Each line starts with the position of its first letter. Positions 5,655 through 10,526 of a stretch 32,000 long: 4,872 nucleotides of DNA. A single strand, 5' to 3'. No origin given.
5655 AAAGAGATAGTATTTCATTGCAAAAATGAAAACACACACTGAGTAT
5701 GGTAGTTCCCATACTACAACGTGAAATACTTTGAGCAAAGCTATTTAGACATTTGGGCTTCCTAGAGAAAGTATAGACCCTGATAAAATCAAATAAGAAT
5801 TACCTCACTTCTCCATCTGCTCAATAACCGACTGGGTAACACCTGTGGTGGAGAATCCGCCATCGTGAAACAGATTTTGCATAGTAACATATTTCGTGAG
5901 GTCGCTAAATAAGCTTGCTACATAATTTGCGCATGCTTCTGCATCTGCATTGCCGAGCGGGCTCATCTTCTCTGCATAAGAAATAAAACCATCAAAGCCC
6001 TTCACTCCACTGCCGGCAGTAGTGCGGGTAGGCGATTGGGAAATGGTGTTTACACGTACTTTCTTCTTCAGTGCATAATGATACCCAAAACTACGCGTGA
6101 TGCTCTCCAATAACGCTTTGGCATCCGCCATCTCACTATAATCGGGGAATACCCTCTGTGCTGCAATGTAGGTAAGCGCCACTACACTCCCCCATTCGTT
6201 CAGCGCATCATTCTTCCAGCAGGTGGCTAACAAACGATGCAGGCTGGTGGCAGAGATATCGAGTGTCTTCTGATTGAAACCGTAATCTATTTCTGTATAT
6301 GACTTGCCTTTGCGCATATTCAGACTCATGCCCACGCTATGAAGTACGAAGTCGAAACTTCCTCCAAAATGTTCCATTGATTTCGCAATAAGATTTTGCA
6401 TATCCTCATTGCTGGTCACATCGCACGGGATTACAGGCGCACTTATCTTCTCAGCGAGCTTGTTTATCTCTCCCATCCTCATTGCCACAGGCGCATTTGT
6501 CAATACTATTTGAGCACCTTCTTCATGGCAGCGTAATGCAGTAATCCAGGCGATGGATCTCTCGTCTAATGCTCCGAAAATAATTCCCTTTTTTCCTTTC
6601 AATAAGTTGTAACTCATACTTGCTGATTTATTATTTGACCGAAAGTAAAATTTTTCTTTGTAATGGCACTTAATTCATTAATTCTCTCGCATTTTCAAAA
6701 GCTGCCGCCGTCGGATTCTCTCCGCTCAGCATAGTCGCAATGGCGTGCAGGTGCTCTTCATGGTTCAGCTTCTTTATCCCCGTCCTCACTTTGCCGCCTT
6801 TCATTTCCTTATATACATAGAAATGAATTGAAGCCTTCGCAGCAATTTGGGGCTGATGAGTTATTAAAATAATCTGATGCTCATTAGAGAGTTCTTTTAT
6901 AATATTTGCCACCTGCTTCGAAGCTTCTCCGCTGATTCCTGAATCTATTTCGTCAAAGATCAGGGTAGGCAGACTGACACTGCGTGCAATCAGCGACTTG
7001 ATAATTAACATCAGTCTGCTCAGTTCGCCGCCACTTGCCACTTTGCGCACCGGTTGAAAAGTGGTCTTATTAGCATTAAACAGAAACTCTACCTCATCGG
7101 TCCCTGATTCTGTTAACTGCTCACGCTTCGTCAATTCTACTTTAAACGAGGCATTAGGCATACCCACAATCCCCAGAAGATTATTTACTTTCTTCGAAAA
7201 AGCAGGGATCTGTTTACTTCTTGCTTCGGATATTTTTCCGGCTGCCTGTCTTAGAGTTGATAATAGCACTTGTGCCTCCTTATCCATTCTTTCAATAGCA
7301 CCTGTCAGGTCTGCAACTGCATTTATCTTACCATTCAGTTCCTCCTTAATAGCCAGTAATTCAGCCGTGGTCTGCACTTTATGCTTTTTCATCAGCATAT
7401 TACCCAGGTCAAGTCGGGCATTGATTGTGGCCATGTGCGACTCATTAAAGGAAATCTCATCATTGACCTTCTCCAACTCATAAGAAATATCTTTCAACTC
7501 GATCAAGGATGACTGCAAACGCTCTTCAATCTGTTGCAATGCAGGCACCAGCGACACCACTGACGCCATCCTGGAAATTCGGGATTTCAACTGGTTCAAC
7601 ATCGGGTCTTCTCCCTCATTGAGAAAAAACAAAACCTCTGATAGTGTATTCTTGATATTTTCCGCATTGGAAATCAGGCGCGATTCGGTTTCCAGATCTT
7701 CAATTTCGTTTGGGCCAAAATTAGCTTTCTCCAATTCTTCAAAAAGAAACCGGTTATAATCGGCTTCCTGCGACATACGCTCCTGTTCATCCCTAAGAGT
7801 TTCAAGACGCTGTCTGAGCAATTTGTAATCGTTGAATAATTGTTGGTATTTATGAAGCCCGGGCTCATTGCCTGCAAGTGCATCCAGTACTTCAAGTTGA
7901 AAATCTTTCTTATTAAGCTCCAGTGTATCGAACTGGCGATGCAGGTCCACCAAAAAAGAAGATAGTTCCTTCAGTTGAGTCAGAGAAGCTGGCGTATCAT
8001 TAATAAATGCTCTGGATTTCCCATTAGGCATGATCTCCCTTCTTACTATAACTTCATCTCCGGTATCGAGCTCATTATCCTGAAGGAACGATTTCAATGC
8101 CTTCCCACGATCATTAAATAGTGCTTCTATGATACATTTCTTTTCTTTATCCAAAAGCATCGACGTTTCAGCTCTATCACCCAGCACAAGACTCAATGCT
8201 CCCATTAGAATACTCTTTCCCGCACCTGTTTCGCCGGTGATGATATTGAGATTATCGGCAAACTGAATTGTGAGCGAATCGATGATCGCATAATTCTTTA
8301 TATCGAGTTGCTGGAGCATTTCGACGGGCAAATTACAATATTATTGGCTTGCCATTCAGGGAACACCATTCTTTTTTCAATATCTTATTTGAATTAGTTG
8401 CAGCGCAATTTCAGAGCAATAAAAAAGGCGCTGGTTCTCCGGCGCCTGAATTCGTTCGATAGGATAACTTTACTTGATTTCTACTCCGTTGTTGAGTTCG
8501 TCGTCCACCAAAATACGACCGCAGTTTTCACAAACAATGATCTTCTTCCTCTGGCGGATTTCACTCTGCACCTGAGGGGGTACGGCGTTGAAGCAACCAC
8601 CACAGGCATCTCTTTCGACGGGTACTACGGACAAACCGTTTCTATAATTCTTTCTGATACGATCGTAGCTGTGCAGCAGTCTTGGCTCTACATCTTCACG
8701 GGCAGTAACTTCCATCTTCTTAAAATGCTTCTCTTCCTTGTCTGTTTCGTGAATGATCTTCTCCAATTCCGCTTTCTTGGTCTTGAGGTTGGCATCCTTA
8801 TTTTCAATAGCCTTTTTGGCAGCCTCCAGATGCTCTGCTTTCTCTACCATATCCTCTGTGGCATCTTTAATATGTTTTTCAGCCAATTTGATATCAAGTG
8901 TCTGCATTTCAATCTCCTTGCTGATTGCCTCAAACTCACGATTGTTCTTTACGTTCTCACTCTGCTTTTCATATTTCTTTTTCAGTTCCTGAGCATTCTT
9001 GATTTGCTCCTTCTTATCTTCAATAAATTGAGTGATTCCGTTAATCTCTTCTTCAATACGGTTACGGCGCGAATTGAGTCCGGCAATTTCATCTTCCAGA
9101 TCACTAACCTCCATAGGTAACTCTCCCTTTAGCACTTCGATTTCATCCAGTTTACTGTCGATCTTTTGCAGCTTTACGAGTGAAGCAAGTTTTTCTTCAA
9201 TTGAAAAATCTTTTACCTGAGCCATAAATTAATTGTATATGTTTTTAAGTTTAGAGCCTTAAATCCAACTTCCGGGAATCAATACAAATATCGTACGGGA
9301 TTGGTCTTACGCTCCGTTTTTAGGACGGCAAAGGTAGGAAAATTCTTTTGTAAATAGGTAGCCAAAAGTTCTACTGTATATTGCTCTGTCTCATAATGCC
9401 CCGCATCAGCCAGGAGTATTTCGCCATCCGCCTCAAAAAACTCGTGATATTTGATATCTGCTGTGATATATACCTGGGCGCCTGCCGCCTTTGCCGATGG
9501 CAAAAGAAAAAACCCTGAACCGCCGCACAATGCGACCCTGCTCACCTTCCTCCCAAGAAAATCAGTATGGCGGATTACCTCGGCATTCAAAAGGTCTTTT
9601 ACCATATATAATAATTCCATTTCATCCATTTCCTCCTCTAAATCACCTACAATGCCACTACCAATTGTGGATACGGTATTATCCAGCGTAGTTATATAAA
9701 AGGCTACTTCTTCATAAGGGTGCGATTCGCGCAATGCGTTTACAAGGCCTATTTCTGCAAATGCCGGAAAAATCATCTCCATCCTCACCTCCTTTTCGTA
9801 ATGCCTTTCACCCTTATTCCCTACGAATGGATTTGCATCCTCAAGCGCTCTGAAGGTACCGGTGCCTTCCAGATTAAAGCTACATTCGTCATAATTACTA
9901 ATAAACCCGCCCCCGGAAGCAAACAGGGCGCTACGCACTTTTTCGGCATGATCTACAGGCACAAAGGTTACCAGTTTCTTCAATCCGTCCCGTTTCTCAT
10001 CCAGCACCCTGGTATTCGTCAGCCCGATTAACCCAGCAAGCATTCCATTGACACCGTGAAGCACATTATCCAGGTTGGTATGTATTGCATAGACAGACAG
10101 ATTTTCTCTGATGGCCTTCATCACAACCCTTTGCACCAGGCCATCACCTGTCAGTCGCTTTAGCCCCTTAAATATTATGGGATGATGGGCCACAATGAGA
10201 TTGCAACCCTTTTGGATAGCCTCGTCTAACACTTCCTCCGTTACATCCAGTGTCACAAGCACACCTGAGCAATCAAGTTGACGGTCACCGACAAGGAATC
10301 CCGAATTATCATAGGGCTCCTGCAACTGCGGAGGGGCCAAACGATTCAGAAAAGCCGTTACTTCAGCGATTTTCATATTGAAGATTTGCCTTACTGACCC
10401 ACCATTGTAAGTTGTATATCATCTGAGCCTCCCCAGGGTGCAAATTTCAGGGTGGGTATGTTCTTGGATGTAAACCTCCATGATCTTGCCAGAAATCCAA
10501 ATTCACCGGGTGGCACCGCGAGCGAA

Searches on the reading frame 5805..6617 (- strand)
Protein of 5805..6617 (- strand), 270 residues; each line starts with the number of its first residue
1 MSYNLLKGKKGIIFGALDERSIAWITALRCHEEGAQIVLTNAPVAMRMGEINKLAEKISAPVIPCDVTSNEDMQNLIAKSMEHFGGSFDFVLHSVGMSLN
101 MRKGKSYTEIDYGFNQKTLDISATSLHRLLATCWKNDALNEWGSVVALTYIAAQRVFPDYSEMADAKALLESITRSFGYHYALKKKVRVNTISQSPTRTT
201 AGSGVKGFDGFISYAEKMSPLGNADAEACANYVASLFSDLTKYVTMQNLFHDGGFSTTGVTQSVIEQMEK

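Call 47: search_protein_families(library=pfam, proteins=[window:5805-6617:-], max_evalue=0.0001)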
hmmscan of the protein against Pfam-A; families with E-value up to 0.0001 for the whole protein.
window:5805-6617:- (270 aa): 2 families
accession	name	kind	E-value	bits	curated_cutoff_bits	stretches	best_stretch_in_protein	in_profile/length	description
PF13561.12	adh_short_C2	-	3e-62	210.7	27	1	15-256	1-236/236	Enoyl-(Acyl carrier protein) reductase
PF00106.31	adh_short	-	6.2e-13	49.1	26.6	1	21-200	11-185/195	short chain dehydrogenase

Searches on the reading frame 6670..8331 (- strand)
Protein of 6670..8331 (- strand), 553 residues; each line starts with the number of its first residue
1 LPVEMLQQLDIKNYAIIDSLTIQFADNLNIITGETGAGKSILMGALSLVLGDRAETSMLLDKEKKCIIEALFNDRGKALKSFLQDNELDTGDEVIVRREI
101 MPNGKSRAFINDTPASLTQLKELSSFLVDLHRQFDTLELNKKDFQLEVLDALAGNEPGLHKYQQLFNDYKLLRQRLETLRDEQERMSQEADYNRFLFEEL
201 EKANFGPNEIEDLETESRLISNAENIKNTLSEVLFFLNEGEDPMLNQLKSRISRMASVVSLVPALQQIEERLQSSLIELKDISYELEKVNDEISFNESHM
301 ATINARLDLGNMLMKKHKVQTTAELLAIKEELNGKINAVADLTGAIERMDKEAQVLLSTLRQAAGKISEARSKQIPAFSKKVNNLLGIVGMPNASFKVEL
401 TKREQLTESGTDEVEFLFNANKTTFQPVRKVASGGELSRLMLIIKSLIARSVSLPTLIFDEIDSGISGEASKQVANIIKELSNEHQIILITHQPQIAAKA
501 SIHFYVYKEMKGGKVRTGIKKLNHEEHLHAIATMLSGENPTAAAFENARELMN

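Call 47: search_protein_families(library=pfam, proteins=[window:6670-8331:-], max_evalue=0.0001)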
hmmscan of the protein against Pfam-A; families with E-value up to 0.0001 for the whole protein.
window:6670-8331:- (553 aa): 4 families
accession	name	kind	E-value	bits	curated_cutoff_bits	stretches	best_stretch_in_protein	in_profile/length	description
PF02463.25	SMC_N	-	4.1e-23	82.4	40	1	6-510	2-215/220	RecF/RecN/SMC N terminal domain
PF13304.12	AAA_21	-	1.7e-10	41.9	27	1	341-496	208-302/304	AAA domain, putative AbiEii toxin, Type IV TA system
PF13476.12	AAA_23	-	3.3e-10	41.4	27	1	8-217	1-177/201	AAA domain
PF13175.12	AAA_15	-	2.9e-07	30.9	32.1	1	5-497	1-374/374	AAA ATPase domain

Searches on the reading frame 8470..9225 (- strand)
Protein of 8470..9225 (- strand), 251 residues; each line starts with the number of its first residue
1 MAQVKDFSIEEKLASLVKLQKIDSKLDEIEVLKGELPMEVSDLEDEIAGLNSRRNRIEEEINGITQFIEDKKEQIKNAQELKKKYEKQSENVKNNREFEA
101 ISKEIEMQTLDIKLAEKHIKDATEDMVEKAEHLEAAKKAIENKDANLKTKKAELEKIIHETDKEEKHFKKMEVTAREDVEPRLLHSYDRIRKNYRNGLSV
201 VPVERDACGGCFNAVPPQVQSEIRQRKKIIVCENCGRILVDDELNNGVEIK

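Call 47: search_protein_families(library=pfam, proteins=[window:8470-9225:-], max_evalue=0.0001)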
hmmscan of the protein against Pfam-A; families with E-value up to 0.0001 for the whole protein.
window:8470-9225:- (251 aa): 1 family
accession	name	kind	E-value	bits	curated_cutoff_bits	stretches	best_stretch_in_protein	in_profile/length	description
PF02591.20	Zn_ribbon_9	-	3.3e-14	53.1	29.1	1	207-239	1-33/33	C4-type zinc ribbon domain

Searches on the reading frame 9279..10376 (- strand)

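Call 47: search_protein_families(library=pfam, proteins=[window:9279-10376:-], max_evalue=0.0001)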
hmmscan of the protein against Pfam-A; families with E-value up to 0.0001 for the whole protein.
window:9279-10376:- (365 aa): 1 family
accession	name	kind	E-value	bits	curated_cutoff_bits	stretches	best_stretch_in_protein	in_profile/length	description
PF01784.24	DUF34_NIF3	-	6.5e-77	259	23.4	1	1-360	1-256/256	Duf34/NIF3 (NGG1p interacting factor 3)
